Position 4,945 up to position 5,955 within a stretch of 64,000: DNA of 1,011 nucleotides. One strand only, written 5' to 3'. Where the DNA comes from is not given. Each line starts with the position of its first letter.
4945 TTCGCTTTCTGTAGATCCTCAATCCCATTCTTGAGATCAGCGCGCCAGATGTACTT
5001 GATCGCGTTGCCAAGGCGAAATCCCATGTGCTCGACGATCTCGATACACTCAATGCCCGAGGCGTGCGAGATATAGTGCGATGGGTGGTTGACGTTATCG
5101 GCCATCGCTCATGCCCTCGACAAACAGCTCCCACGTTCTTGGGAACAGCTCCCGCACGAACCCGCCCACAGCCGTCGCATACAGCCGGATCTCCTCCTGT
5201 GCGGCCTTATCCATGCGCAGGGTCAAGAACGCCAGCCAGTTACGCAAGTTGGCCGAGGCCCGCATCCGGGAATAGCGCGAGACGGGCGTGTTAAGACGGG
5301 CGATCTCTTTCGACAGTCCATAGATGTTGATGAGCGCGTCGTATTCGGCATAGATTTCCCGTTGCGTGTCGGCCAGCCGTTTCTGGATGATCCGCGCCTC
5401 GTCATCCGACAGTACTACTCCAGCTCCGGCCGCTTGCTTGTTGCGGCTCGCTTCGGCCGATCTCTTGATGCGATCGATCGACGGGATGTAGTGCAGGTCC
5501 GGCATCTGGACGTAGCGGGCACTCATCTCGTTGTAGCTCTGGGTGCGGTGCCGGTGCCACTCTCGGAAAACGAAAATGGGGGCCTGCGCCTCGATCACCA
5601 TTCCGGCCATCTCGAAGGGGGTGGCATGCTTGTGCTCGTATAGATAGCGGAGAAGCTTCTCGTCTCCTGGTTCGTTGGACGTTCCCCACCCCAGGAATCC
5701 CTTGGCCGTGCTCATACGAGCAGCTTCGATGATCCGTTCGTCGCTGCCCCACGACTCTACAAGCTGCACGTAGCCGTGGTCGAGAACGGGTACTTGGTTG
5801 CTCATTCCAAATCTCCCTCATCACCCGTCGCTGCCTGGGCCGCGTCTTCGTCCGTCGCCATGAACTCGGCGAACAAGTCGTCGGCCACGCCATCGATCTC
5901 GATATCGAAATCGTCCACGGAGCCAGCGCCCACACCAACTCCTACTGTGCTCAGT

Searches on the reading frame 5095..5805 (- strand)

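Call 38: search_protein_families(library=pfam, proteins=[window:5095-5805:-], max_evalue=0.01)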
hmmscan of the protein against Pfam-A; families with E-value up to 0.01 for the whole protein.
window:5095-5805:- (236 aa): 1 family
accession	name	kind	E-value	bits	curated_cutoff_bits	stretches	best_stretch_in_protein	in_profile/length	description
PF02511.20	Thy1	-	1.1e-39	136.6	24.8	1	14-222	1-190/191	Thymidylate synthase complementing protein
